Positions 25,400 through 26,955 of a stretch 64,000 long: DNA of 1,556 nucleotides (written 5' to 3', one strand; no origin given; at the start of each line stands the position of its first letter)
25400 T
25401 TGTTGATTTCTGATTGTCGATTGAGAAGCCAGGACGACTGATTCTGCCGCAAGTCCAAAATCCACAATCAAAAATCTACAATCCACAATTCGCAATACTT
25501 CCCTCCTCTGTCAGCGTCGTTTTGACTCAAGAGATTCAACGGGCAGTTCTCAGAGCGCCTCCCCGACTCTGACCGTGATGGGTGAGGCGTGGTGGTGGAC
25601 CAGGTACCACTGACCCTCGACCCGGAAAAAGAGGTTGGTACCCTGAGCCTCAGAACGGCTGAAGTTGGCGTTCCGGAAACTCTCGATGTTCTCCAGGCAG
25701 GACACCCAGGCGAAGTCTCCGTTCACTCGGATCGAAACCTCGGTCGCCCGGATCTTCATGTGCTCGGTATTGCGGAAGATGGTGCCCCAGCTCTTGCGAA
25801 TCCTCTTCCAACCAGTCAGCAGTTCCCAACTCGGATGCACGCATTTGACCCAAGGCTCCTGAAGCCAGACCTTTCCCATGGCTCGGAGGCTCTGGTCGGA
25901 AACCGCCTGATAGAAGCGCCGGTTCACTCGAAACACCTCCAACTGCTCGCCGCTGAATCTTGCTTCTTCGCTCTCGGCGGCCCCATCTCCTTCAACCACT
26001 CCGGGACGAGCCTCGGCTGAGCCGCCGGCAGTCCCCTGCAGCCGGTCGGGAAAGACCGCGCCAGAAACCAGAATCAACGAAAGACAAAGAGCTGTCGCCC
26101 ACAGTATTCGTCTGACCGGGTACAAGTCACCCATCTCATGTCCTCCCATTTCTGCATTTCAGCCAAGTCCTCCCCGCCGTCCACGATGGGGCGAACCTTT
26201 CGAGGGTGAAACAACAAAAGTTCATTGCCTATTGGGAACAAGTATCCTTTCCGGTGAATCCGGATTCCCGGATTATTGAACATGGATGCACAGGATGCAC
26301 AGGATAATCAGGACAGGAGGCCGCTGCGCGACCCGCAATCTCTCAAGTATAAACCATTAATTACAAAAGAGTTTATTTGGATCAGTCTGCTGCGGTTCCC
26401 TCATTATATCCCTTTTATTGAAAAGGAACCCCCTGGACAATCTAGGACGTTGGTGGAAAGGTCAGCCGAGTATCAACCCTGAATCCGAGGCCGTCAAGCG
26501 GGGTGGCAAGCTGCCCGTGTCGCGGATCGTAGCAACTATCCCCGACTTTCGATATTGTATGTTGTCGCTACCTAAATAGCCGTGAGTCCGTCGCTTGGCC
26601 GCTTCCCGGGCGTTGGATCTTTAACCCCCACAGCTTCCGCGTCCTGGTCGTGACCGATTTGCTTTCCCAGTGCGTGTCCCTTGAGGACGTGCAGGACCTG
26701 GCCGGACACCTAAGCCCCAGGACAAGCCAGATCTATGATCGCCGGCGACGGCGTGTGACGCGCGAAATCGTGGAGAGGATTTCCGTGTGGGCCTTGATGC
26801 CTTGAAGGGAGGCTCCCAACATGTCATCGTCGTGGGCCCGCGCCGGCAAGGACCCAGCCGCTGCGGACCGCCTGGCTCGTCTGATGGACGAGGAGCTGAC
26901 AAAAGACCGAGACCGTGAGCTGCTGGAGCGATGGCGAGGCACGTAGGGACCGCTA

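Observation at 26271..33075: ~6.7-kb accessory island bounded by inward-facing copies of the MITE-family subterminal repeat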

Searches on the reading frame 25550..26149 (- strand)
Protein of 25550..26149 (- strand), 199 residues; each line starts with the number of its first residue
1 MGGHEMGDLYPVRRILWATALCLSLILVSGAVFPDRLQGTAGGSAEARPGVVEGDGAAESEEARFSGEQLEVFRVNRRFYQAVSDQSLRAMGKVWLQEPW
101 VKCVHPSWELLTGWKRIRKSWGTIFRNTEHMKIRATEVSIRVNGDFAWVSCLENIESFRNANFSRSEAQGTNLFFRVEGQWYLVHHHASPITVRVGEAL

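Call 13: search_protein_families(library=pfam, proteins=[window:25550-26149:-], max_evalue=0.01)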
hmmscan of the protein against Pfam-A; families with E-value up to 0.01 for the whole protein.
window:25550-26149:- (199 aa): 2 families
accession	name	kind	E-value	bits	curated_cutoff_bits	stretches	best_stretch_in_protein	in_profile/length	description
PF13474.12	SnoaL_3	-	2.5e-26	92.8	22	1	74-190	3-118/121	SnoaL-like domain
PF14534.12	DUF4440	-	0.0086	17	25.2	0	75-181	4-105/107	Domain of unknown function (DUF4440)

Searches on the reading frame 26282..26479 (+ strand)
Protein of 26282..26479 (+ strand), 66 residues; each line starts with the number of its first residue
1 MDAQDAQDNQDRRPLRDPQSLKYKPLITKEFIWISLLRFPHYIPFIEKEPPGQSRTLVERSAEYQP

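Call 44: search_protein_families(library=ncbifam, proteins=[window:26282-26479:+], max_evalue=0.01)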
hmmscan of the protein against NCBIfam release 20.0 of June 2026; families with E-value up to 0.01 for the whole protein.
window:26282-26479:+ (66 aa): 0 families

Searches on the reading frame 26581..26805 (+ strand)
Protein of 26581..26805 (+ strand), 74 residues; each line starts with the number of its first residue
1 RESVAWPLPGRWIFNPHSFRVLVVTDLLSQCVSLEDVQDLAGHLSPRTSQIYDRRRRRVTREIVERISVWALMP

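Call 13: search_protein_families(library=pfam, proteins=[window:26581-26805:+], max_evalue=0.01)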
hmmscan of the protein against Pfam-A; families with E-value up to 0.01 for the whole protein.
window:26581-26805:+ (74 aa): 1 family
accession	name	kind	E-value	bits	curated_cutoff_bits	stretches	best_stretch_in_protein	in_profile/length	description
PF00589.27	Phage_integrase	-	1.3e-05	25.5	27.1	1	14-54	127-167/172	Phage integrase family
